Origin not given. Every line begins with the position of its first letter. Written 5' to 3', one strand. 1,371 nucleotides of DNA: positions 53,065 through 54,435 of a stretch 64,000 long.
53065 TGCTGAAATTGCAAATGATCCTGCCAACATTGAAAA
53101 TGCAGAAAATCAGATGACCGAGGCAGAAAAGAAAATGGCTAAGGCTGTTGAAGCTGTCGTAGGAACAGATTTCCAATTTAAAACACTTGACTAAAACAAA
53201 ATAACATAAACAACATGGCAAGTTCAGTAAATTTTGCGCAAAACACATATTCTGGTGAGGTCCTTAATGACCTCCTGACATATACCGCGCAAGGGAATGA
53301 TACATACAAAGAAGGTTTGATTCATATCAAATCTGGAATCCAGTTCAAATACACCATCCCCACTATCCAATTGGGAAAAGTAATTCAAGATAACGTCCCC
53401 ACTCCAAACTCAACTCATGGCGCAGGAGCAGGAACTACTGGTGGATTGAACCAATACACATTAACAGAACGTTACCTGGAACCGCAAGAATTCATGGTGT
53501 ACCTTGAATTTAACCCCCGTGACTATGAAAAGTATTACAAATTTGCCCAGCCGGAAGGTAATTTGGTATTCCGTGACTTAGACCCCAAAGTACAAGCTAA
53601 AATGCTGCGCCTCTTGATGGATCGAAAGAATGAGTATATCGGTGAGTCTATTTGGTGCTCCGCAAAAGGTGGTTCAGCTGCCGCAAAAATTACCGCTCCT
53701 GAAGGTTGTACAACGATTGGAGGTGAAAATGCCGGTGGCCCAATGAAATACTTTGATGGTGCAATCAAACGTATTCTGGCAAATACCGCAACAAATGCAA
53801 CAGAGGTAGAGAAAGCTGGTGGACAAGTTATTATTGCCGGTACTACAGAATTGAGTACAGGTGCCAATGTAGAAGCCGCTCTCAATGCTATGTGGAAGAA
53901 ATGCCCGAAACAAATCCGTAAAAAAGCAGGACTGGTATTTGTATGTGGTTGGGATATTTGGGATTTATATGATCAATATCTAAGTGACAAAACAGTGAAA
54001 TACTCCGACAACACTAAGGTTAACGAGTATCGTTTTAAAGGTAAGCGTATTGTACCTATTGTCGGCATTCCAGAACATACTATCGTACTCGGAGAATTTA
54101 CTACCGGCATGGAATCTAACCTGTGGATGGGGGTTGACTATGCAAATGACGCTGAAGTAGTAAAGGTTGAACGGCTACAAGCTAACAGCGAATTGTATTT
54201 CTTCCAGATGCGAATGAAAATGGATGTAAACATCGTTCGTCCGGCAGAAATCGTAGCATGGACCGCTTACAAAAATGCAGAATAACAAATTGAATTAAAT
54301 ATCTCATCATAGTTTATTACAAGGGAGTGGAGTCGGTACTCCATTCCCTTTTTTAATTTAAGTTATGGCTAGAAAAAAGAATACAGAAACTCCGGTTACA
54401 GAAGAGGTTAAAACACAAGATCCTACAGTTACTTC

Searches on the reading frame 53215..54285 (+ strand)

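Call 11: search_protein_families(library=phrogs, proteins=[window:53215-54285:+], max_evalue=0.00001)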
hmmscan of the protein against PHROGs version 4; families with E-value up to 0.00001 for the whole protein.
window:53215-54285:+ (356 aa): 2 families
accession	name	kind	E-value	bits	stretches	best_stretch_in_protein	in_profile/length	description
phrog_11320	-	unknown function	7.9e-50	170.6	2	167-353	137-308/324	-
phrog_20525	-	head and packaging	1e-07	32.3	1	98-351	81-324/328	virion structural protein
